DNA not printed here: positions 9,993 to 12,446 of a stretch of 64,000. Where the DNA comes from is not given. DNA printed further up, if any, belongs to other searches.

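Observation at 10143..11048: The radical SAM domain mixes MoaA and viperin signatures but lacks MoaA's cyclase features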

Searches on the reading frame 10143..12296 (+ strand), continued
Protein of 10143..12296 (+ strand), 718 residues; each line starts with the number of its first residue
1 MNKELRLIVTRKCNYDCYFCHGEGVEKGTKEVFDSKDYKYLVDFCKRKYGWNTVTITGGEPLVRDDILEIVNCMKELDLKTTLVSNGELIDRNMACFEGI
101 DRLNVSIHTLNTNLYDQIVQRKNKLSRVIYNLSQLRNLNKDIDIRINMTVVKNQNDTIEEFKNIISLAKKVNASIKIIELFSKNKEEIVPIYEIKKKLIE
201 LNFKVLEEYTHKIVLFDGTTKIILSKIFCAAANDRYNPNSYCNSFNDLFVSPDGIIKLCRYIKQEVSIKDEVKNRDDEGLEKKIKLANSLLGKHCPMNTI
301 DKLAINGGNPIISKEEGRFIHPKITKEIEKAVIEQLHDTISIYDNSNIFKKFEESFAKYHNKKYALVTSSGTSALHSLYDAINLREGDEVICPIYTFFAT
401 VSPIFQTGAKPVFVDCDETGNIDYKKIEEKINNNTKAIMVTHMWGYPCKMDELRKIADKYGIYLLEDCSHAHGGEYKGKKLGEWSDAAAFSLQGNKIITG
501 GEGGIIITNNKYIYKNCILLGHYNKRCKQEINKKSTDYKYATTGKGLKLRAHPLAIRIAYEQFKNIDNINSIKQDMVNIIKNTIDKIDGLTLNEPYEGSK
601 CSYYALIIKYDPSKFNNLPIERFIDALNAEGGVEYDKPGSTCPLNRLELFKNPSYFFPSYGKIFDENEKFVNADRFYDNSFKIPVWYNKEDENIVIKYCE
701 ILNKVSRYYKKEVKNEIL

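Call 8: find_related_loci(query=window:10143-12296:+, collection=genome_contigs, flank=6000)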
Query window:10143-12296:+ (718 aa) in genome_contigs; peptide patterns used: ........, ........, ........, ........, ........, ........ (x = any residue, [..] = any of these).
118 stretches matched a pattern; 14 encode a relative of the query (tblastn E <= 1e-3); 14 distinct loci.
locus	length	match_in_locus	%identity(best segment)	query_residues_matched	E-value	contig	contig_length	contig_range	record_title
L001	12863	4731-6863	86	1-711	0e+0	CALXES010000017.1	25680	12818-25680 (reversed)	MAG: uncultured Clostridia bacterium isolate BRZ_H__bin97 genome assembly, contig: BRZ_H__NODE_2175_length_25680_cov_6.4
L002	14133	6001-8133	85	1-711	0e+0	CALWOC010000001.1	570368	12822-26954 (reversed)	MAG: uncultured Clostridia bacterium isolate BRZ_EH__bin69 genome assembly, contig: BRZ_EH__NODE_6_length_570368_cov_18.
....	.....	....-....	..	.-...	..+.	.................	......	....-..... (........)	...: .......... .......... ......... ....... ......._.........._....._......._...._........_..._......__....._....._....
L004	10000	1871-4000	83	1-710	0e+0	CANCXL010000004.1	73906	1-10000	MAG TPA_asm: uncultured Clostridiaceae bacterium isolate ERR6760096_bin.49_metawrap_v1.3_MAG genome assembly, contig: ER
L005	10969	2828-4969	80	1-712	0e+0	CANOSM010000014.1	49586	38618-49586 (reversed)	MAG TPA_asm: uncultured Clostridium sp. isolate SRR15604499_bin.60_metawrap_v1.3_MAG genome assembly, contig: NODE.956_l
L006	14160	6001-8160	79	1-718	0e+0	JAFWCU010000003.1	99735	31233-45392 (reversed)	MAG: Clostridia bacterium isolate RGIG5622 Sheep_Duodenum-3__c48677, whole genome shotgun sequence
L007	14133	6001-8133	85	1-711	0e+0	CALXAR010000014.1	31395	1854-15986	MAG: uncultured Clostridia bacterium isolate BRZ_LF__bin5 genome assembly, contig: BRZ_LF__NODE_1688_length_31395_cov_6.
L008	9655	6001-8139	72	1-712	0e+0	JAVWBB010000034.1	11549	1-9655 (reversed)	MAG: Bacilli bacterium isolate CGS10Y4-bin22 NODE_4986_length_11549_cov_39.271359, whole genome shotgun sequence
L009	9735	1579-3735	70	1-718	0e+0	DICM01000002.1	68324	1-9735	MAG TPA_asm: Bacillales bacterium UBA5026 UBA5026_contig_916, whole genome shotgun sequence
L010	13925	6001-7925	84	1-712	0e+0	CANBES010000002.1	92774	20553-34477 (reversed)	MAG TPA_asm: uncultured Clostridium sp. isolate SRR15429269_bin.4_metawrap_v1.3_MAG genome assembly, contig: NODE.27_len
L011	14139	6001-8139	65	1-712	0e+0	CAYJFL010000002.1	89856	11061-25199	MAG TPA_asm: uncultured Muribaculaceae bacterium isolate ERP123703_co3_11 genome assembly, contig: NODE_200_length_89856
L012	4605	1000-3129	56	1-706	0e+0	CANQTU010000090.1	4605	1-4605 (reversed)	MAG: uncultured Clostridia bacterium isolate Lapin-012__bin16 genome assembly, contig: Lapin-012__NODE_17224_length_4605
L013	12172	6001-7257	48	294-708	1e-114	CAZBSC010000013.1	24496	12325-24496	MAG TPA_asm: uncultured Candidatus Saccharibacteria bacterium isolate binchicken_co245_213 genome assembly, contig: NODE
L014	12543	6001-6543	35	348-513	2e-20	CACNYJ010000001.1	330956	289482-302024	MAG: uncultured Thiothrix sp. isolate AH-287-I11 genome assembly, contig: AH-287-I11_NODE_1, whole genome shotgun sequen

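Call 25: search_protein_families(library=pfam, proteins=[L013:4964-6010:+, L013:6010-7272:+, L013:7256-8458:+, L013:8478-8975:+, L013:9718-10227:+, L013:3652-4224:+, L012:3140-3631:+, L012:3634-4281:+], max_evalue=0.001)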
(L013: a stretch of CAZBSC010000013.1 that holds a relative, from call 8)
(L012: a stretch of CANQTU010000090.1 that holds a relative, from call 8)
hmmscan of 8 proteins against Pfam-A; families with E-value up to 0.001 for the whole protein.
L013:4964-6010:+ (349 aa): 4 families
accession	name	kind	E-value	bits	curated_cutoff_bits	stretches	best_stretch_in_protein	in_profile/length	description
PF22725.1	GFO_IDH_MocA_C3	-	4.5e-22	78.8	27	1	139-254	12-123/124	GFO/IDH/MocA C-terminal domain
PF01408.29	GFO_IDH_MocA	-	3.6e-18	66.8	24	1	4-118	2-116/120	Oxidoreductase family, NAD-binding Rossmann fold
PF02894.22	GFO_IDH_MocA_C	-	2.9e-16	60.4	22.9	1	140-300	9-174/218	Oxidoreductase family, C-terminal alpha/beta domain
PF02629.25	CoA_binding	-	0.00014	23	22.3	1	3-90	4-89/97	CoA binding domain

L013:6010-7272:+ (421 aa): 5 families
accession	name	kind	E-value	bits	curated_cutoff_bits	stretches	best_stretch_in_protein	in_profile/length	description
PF01041.23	DegT_DnrJ_EryC1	-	5.2e-67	227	19.8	1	54-401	25-351/360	DegT/DnrJ/EryC1/StrS aminotransferase family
PF00155.27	Aminotran_1_2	-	1.3e-08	34.9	19.7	1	40-180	29-192/361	Aminotransferase class I and II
PF01053.26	Cys_Met_Meta_PP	-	5.5e-06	25.6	27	1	44-163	41-163/381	Cys/Met metabolism PLP-dependent enzyme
PF01212.27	Beta_elim_lyase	-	4.4e-05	23.4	27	1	48-162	27-154/288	Beta-eliminating lyase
PF00266.25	Aminotran_5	-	0.00078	18.9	21.5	0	54-176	44-178/371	Aminotransferase class-V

L013:7256-8458:+ (401 aa): 0 families

L013:8478-8975:+ (166 aa): 2 families
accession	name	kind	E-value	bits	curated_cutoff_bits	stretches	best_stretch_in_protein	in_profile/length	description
PF00293.34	NUDIX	-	5.5e-15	56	21.1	1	31-141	16-123/134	NUDIX domain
PF14815.12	NUDIX_4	-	0.00027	21.1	35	1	33-135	10-100/113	NUDIX domain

L013:9718-10227:+ (170 aa): 4 families
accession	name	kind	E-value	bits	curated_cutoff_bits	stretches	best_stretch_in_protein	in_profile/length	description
PF13671.12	AAA_33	-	2.8e-19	70.3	27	1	6-139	1-137/143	AAA domain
PF06414.18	Zeta_toxin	-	5.1e-07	29.8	22.3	1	3-119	15-143/199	Zeta toxin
PF01583.26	APS_kinase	-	9.2e-05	22.9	21.1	1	8-115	6-117/152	Adenylylsulphate kinase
PF08433.16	KTI12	-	0.00042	20.3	22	1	6-121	3-121/271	Chromatin associated protein KTI12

L013:3652-4224:+ (191 aa): 2 families
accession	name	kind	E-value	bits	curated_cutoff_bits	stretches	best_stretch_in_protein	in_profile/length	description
PF02572.21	CobA_CobO_BtuR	-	4.9e-50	170.5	25.7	1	13-191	4-172/172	ATP:corrinoid adenosyltransferase BtuR/CobO/CobP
PF04851.21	ResIII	-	0.00086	19.7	22.5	0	9-155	23-160/164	Type III restriction enzyme, res subunit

L012:3140-3631:+ (164 aa): 2 families
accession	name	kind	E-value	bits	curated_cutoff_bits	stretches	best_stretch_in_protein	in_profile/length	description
PF00293.34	NUDIX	-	2.3e-18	66.9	21.1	1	29-139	5-121/134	NUDIX domain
PF14815.12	NUDIX_4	-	2.5e-09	37.4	35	1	32-135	3-98/113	NUDIX domain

L012:3634-4281:+ (216 aa): 1 family
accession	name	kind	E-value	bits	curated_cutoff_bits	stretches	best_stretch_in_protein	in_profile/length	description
PF01966.28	HD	-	1.8e-08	35.1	22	1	27-126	4-114/116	HD domain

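Call 26: search_protein_families(library=padloc, proteins=[window:10143-12296:+], max_evalue=0.01)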
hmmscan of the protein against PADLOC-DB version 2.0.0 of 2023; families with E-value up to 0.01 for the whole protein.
window:10143-12296:+ (718 aa): 2 families
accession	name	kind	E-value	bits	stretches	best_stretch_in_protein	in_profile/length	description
PDLC02903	pVip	-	1.8e-19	68.3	1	8-170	5-163/257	Viperins not associated with kinases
PDLC02904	pVip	-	1.4e-18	65.4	1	9-187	9-182/262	Viperins associated with kinases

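Call 30: find_encoding_contigs(protein=P0098, flank=8000, max_places=3)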
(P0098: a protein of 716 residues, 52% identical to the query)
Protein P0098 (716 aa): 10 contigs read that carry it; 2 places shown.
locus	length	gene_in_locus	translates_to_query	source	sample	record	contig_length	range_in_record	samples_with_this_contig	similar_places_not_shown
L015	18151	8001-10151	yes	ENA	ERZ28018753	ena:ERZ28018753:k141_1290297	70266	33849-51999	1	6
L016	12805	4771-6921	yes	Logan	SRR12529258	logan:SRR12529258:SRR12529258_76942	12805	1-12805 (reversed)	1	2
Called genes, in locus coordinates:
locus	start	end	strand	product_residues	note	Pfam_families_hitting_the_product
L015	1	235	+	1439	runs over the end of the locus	PF00668:Condensation, PF00501:AMP-binding, PF00550:PP-binding, PF01370:Epimerase, PF04321:RmlD_sub_bind (weak), PF07993:NAD_binding_4, PF16363:GDP_Man_Dehyd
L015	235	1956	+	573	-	PF16927:HisKA_7TM, PF00512:HisKA, PF02518:HATPase_c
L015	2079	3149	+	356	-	PF13521:AAA_28, PF01928:CYTH (weak)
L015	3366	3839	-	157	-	-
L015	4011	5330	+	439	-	-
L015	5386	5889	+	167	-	PF00293:NUDIX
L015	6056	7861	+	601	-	PF00126:HTH_1, PF03466:LysR_substrate, PF04055:Radical_SAM, PF13353:Fer4_12 (faint)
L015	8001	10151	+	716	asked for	PF04055:Radical_SAM, PF00155:Aminotran_1_2, PF01041:DegT_DnrJ_EryC1, PF01212:Beta_elim_lyase, PF00266:Aminotran_5, PF01053:Cys_Met_Meta_PP (weak)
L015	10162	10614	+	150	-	PF00293:NUDIX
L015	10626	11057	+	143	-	-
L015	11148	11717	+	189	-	PF01928:CYTH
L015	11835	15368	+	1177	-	PF00580:UvrD-helicase, PF01443:Viral_helicase1 (faint), PF13245:AAA_19, PF13361:UvrD_C, PF13538:UvrD_C_2 (faint), PF12705:PDDEXK_1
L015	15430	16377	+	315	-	PF01116:F_bP_aldolase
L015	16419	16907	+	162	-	PF01257:2Fe-2S_thioredx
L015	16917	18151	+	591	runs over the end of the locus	PF01257:2Fe-2S_thioredx, PF01512:Complex1_51K, PF10531:SLBB (weak), PF10589:NADH_4Fe-4S, PF00037:Fer4 (weak), PF13237:Fer4_10, PF14697:Fer4_21 (weak), PF00037:Fer4, +5 more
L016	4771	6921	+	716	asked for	PF04055:Radical_SAM, PF00155:Aminotran_1_2, PF01041:DegT_DnrJ_EryC1, PF01212:Beta_elim_lyase, PF00266:Aminotran_5, PF01053:Cys_Met_Meta_PP (weak)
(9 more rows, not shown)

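Call 31: find_encoding_contigs(protein=P0100, flank=7000, max_places=2)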
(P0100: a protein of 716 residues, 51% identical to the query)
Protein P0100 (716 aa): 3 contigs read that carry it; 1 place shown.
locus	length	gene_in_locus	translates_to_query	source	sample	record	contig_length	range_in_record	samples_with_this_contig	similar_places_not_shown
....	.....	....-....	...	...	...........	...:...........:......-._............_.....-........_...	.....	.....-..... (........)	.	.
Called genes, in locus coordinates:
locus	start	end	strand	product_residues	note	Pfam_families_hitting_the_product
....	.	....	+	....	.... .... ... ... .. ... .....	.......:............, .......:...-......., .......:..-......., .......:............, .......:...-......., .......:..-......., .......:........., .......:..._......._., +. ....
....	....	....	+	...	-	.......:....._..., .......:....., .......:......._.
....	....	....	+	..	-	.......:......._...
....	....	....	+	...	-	-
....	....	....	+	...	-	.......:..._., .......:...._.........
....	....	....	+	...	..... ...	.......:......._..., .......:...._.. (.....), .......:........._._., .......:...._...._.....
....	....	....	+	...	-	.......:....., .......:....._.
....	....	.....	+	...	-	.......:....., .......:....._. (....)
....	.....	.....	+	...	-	-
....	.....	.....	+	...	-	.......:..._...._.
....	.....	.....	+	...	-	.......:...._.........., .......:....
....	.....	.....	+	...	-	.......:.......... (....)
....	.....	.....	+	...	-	-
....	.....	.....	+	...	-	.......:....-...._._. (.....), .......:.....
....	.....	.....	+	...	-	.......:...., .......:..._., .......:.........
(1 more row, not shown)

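Call 32: find_encoding_contigs(protein=P0104, flank=7000, max_places=2)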
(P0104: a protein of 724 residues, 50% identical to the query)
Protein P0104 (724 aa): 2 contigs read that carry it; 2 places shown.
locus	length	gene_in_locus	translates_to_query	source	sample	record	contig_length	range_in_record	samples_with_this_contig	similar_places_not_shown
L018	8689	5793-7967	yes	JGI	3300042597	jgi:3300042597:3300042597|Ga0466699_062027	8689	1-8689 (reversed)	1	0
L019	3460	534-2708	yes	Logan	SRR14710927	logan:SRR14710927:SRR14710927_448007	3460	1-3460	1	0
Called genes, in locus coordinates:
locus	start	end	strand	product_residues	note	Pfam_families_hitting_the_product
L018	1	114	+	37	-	?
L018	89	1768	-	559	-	PF13306:LRR_5, PF12799:LRR_4 (faint), PF13855:LRR_8 (faint), PF13306:LRR_5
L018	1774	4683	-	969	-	PF05954:Phage_GPD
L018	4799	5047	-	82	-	-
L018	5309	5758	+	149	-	PF00293:NUDIX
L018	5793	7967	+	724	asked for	PF04055:Radical_SAM, PF01041:DegT_DnrJ_EryC1, PF01212:Beta_elim_lyase (weak)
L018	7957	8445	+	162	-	PF00293:NUDIX, PF14815:NUDIX_4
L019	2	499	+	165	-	?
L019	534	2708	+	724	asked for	PF04055:Radical_SAM, PF01041:DegT_DnrJ_EryC1, PF01212:Beta_elim_lyase (weak)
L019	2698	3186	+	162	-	PF00293:NUDIX, PF14815:NUDIX_4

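Call 33: find_encoding_contigs(protein=P0062, flank=7000, max_places=2)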
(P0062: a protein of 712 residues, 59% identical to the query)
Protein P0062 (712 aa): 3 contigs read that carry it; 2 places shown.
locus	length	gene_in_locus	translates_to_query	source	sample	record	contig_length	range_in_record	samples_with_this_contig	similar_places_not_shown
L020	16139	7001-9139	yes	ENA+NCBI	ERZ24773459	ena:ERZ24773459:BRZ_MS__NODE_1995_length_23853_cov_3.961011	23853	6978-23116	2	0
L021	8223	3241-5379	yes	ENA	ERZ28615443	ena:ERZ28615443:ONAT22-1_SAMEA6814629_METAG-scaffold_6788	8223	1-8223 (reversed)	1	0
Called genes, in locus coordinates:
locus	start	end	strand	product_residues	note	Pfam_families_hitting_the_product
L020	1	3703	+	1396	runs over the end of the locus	PF16593:Cas9-BH, PF16592:Cas9_REC, PF13395:HNH_4, PF22702:Cas9_RuvC, PF16595:Cas9_PI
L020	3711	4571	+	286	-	PF01867:Cas_Cas1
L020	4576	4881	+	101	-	PF09827:CRISPR_Cas2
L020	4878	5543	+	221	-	PF09711:Cas_Csn2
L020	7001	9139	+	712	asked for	PF04055:Radical_SAM, PF00155:Aminotran_1_2 (weak), PF01041:DegT_DnrJ_EryC1, PF01212:Beta_elim_lyase (weak)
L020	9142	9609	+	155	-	PF00293:NUDIX, PF14815:NUDIX_4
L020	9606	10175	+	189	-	PF01928:CYTH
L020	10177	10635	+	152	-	PF00293:NUDIX, PF14815:NUDIX_4 (weak)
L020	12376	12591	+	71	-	PF05154:TM2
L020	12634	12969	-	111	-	PF01022:HTH_5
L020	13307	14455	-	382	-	PF02463:SMC_N, PF13175:AAA_15, PF13476:AAA_23, PF13304:AAA_21 (faint)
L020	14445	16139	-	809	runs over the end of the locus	?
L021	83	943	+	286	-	PF01867:Cas_Cas1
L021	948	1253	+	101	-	PF09827:CRISPR_Cas2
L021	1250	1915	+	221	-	PF09711:Cas_Csn2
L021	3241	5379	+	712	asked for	PF04055:Radical_SAM, PF00155:Aminotran_1_2 (weak), PF01041:DegT_DnrJ_EryC1, PF01212:Beta_elim_lyase (weak)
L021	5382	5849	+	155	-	PF00293:NUDIX, PF14815:NUDIX_4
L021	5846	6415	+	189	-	PF01928:CYTH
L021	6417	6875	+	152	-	PF00293:NUDIX, PF14815:NUDIX_4 (weak)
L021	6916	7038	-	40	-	-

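Call 48: find_related_loci(query=window:10143-12296:+, collection=viral_contigs, flank=8000)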
Query window:10143-12296:+ (718 aa) in viral_contigs; peptide patterns used: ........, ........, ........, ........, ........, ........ (x = any residue, [..] = any of these).
7 stretches matched a pattern, but none encodes a relative of the query by tblastn (E <= 1e-3).
